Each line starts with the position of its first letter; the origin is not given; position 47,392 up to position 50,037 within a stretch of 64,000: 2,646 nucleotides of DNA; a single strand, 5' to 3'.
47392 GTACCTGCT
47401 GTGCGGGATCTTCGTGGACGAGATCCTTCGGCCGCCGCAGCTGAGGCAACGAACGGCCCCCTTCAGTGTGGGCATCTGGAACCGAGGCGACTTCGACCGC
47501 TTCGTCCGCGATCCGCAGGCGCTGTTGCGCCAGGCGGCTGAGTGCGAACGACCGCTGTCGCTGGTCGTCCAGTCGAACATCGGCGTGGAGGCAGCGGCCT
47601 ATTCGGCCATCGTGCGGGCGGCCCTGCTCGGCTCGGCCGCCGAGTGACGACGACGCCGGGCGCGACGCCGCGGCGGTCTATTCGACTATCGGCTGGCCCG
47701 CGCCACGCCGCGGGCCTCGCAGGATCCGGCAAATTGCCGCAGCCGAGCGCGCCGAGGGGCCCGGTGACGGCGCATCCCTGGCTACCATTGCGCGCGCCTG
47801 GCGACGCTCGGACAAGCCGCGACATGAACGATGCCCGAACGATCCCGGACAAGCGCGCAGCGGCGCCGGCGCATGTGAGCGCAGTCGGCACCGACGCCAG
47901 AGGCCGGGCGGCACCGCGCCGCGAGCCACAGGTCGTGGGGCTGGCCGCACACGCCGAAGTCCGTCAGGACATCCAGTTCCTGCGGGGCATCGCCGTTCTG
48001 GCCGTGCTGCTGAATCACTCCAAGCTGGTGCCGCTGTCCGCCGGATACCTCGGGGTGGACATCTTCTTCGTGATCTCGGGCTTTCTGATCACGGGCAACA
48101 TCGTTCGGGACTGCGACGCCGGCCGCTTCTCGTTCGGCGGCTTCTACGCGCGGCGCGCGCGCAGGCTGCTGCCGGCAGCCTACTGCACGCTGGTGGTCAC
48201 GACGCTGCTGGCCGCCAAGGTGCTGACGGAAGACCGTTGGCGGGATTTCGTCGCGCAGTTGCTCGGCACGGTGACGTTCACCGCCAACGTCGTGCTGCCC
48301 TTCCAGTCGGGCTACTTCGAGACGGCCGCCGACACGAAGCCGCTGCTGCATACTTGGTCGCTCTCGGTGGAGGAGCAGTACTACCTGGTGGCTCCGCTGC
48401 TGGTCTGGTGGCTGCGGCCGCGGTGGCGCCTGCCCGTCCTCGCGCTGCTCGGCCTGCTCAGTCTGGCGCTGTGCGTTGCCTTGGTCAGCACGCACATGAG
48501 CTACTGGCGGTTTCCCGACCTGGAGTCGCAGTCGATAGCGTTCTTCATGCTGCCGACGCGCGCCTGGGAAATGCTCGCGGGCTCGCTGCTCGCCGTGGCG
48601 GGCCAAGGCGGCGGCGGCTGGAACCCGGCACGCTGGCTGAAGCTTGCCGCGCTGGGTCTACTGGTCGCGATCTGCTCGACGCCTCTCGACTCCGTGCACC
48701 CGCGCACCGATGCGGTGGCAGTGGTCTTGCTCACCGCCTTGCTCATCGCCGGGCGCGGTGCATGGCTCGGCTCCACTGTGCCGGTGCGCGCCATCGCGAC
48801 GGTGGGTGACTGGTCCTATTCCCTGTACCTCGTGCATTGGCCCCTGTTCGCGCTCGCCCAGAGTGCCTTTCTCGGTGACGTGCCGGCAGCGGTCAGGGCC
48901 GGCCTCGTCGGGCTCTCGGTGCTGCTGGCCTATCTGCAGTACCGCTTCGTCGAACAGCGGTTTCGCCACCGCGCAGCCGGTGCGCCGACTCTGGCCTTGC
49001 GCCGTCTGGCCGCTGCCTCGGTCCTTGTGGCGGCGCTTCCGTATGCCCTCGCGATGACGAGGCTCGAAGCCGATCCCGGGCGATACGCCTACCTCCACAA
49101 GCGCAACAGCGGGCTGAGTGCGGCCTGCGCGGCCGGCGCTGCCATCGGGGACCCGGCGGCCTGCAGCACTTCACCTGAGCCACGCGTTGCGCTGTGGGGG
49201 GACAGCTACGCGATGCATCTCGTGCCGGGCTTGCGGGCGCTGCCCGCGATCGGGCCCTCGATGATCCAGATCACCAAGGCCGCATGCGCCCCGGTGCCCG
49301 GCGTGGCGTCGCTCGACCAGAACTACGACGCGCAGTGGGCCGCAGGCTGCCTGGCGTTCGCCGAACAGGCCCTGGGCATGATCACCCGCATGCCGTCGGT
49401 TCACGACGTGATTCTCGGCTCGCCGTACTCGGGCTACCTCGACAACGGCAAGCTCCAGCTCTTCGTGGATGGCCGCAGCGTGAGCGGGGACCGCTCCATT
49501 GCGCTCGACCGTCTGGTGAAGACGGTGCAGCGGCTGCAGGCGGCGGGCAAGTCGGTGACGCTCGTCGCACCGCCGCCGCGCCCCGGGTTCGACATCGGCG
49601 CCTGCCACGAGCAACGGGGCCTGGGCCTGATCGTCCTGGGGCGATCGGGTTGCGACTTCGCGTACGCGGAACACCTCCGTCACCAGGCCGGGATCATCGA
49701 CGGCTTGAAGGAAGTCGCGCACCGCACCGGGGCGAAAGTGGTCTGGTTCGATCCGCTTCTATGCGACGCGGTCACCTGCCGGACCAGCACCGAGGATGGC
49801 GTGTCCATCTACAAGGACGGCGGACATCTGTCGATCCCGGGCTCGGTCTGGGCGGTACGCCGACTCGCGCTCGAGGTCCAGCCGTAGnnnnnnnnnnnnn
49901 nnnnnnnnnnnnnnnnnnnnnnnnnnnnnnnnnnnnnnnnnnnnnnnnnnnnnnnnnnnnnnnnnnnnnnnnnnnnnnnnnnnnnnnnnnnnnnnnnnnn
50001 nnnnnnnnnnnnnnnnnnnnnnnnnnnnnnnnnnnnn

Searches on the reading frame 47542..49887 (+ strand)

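Call 3: search_protein_families(library=pfam, proteins=[window:47542-49887:+], max_evalue=0.01)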
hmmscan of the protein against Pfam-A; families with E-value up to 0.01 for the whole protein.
window:47542-49887:+ (781 aa): 2 families
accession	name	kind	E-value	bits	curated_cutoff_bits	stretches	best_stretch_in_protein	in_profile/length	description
PF19040.6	SGNH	-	8e-40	137.5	27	1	537-775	11-246/248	SGNH domain (fused to AT3 domains)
PF01757.29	Acyl_transf_3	-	4.5e-27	95.4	31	1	143-465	3-323/326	Acyltransferase domain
